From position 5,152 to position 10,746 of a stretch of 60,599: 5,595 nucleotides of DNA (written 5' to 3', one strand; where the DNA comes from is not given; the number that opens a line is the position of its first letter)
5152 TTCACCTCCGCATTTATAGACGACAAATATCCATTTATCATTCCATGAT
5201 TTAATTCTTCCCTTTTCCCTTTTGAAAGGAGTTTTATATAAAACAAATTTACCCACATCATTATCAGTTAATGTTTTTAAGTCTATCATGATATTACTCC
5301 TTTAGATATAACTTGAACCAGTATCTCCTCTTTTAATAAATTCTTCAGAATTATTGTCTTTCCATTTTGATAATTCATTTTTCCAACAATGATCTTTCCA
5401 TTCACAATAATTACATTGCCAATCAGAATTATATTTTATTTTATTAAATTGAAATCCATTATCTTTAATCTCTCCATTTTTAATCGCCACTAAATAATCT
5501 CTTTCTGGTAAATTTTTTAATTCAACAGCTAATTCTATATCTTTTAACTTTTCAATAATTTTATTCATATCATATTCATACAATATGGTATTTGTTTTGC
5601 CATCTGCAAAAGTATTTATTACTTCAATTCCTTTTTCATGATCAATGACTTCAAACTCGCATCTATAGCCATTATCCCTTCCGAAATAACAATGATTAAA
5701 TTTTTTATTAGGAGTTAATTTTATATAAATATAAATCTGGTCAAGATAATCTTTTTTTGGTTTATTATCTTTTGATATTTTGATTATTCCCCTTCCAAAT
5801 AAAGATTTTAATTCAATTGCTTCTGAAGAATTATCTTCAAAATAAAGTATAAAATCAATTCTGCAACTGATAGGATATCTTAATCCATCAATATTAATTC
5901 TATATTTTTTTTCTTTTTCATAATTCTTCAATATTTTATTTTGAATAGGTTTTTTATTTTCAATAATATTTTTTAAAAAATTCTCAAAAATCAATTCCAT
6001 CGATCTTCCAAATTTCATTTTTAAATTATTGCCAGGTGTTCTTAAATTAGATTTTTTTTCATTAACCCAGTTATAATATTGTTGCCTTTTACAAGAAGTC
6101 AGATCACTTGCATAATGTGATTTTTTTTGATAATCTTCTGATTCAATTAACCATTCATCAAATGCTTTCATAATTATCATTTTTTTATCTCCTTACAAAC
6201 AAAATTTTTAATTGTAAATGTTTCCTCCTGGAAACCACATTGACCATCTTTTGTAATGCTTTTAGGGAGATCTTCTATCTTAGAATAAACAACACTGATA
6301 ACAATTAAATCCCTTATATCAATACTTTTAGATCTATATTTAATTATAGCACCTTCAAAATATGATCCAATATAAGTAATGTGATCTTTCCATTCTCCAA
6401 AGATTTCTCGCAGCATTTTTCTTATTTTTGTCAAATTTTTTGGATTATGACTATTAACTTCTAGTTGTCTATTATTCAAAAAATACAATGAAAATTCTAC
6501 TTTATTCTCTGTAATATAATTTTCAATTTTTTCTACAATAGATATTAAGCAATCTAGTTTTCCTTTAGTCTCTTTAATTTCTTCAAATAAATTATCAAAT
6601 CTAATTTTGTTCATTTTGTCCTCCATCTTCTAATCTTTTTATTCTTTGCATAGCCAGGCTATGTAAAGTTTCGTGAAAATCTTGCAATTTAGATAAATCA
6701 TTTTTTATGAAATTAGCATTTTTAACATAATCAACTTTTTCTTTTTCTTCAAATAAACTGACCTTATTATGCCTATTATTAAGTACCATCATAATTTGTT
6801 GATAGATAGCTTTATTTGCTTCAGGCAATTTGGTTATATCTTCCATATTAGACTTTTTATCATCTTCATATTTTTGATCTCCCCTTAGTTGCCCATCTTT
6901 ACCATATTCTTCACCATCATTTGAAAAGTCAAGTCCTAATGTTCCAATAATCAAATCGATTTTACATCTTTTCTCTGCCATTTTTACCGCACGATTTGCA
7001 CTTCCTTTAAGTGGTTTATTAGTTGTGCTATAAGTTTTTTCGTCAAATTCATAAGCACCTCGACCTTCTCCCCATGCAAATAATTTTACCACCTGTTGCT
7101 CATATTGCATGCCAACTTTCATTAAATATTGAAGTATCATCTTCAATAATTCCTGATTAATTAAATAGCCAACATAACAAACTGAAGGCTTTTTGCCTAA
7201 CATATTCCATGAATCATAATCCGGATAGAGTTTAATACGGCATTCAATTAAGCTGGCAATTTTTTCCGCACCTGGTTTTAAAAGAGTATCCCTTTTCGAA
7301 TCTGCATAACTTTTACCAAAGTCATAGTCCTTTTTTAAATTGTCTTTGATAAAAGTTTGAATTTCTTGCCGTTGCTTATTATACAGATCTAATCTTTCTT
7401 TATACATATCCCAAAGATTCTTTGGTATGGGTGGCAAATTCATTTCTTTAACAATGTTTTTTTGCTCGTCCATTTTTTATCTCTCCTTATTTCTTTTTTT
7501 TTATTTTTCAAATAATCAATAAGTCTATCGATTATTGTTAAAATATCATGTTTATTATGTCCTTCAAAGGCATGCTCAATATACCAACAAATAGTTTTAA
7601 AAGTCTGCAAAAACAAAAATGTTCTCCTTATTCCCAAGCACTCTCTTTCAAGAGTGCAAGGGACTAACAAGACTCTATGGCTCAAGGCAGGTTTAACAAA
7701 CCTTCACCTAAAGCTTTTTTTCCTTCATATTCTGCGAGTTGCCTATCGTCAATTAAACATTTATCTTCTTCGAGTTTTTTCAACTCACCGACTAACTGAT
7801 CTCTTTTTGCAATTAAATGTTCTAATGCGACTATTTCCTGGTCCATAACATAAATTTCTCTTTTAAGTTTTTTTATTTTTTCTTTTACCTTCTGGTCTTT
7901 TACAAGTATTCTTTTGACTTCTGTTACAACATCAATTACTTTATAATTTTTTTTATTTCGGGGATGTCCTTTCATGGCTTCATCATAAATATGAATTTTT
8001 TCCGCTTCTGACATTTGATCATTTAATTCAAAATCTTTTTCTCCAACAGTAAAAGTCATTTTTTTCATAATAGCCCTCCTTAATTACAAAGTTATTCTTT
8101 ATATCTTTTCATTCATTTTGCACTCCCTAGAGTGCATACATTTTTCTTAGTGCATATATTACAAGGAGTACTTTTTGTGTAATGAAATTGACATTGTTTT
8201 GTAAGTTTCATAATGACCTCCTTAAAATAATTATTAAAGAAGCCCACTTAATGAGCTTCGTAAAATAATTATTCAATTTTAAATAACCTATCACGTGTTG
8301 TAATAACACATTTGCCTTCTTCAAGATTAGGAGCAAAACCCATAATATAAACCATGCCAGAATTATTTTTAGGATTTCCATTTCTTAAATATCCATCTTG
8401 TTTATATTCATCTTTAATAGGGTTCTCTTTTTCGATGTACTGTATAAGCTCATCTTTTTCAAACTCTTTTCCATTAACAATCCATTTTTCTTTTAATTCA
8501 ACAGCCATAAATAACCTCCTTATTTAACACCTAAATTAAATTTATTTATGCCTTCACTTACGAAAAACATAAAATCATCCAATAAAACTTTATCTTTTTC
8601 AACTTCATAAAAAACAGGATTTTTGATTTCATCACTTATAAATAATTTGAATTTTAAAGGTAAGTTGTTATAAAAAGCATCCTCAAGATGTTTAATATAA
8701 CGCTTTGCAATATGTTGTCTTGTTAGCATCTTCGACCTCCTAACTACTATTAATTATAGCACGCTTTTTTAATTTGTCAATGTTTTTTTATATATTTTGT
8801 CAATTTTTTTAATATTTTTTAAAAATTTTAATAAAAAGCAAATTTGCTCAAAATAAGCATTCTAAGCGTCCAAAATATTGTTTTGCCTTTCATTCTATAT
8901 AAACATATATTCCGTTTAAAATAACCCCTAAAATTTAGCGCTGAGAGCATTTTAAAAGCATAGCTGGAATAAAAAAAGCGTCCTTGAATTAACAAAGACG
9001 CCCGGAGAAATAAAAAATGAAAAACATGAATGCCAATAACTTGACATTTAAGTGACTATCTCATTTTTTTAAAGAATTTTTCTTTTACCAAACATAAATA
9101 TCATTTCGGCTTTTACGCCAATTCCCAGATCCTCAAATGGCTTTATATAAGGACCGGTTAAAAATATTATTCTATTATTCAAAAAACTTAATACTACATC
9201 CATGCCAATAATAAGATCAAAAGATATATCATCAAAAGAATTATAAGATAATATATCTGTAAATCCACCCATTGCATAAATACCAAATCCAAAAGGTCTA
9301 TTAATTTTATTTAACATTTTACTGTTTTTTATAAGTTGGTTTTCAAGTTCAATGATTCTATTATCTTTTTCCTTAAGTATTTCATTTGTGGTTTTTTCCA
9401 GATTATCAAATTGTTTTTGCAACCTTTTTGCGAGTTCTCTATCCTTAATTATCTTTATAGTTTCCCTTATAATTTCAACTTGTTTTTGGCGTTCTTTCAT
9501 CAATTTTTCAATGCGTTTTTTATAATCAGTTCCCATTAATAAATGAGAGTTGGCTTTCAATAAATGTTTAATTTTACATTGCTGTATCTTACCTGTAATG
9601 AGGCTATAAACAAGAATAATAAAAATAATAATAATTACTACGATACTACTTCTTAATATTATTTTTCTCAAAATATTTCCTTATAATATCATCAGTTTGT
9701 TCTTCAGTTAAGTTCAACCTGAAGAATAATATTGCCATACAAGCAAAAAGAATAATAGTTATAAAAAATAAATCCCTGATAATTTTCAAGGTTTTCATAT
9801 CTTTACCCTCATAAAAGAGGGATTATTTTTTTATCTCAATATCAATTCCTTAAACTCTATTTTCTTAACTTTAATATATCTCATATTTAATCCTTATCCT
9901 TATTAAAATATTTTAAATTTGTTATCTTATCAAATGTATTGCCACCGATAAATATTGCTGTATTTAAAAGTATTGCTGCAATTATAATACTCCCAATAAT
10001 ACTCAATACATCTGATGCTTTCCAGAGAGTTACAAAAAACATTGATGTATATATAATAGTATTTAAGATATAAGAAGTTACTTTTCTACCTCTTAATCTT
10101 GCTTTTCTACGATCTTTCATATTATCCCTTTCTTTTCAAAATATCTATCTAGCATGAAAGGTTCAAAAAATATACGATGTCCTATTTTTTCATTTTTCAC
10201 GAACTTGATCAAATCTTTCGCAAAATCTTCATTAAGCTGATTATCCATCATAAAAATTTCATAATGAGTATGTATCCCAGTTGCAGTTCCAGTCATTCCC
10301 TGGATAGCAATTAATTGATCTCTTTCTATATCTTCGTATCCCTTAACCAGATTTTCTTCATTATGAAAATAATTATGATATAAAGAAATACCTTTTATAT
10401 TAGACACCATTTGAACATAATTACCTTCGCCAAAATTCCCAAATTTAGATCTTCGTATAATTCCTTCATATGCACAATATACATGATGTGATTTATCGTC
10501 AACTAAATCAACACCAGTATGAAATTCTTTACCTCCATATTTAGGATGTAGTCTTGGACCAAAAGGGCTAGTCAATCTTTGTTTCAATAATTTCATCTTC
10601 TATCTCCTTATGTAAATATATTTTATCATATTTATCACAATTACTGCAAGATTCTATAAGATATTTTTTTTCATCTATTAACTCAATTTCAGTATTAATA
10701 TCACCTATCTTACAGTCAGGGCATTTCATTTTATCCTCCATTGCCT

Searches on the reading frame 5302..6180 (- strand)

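Call 35: search_protein_families(library=pfam, proteins=[window:5302-6180:-], max_evalue=0.01)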
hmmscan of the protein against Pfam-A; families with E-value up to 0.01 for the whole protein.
window:5302-6180:- (292 aa): 1 family
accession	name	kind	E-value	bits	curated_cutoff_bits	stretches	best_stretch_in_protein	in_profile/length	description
PF09588.16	YqaJ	-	0.0029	18.3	22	1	47-156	45-147/150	YqaJ-like viral recombinase domain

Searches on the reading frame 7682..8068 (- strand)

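Call 35: search_protein_families(library=pfam, proteins=[window:7682-8068:-], max_evalue=0.01)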
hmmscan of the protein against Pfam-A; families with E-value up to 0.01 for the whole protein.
window:7682-8068:- (128 aa): 1 family
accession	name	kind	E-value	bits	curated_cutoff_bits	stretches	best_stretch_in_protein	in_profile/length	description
PF08647.16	BRE1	-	0.0051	17.3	27.9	1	40-102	22-84/95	BRE1 E3 ubiquitin ligase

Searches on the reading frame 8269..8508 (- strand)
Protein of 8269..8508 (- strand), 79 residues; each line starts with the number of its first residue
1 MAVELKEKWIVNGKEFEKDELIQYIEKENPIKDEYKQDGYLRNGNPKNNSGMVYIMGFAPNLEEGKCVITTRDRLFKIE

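Call 35: search_protein_families(library=pfam, proteins=[window:8269-8508:-], max_evalue=0.01)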
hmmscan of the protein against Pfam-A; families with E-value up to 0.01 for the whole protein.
window:8269-8508:- (79 aa): 1 family
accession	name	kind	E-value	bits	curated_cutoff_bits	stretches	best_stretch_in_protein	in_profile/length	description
PF05181.18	XPA_C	-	0.0049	17.2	25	1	5-36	10-41/51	XPA protein C-terminus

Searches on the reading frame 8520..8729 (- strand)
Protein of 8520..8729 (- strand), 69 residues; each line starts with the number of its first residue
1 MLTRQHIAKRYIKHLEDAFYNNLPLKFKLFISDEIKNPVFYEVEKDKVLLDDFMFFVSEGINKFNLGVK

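Call 35: search_protein_families(library=pfam, proteins=[window:8520-8729:-], max_evalue=0.01)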
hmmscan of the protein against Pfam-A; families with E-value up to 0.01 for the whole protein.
window:8520-8729:- (69 aa): 1 family
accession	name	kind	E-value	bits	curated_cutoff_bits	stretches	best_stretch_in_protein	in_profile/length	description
PF22154.2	SelB_WH2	-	0.005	17.6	26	1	19-49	3-32/62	Elongation factor SelB, second winged-helix domain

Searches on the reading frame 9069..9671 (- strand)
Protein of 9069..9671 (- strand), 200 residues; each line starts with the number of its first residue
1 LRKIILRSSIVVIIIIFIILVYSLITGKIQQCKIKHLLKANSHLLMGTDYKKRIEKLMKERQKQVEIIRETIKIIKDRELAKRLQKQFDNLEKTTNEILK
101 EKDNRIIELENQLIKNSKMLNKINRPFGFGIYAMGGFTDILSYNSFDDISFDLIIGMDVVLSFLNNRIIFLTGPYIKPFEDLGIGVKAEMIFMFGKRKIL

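Call 35: search_protein_families(library=pfam, proteins=[window:9069-9671:-], max_evalue=0.01)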
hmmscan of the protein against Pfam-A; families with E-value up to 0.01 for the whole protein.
window:9069-9671:- (200 aa): 1 family
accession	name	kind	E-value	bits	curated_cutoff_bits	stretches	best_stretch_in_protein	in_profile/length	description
PF14584.11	DUF4446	-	0.0012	19.3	27.4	0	12-88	2-79/150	Protein of unknown function (DUF4446)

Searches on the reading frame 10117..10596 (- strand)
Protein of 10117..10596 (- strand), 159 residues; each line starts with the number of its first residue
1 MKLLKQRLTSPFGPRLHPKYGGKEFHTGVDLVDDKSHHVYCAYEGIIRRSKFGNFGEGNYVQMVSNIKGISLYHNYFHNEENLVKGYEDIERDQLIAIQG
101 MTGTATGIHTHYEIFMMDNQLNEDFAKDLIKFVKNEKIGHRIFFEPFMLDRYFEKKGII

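Call 35: search_protein_families(library=pfam, proteins=[window:10117-10596:-], max_evalue=0.01)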
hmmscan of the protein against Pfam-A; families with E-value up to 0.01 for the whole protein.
window:10117-10596:- (159 aa): 1 family
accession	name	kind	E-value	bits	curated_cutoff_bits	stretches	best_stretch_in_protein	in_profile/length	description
PF01551.29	Peptidase_M23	-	8e-12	45.6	28.7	1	25-121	2-94/96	Peptidase family M23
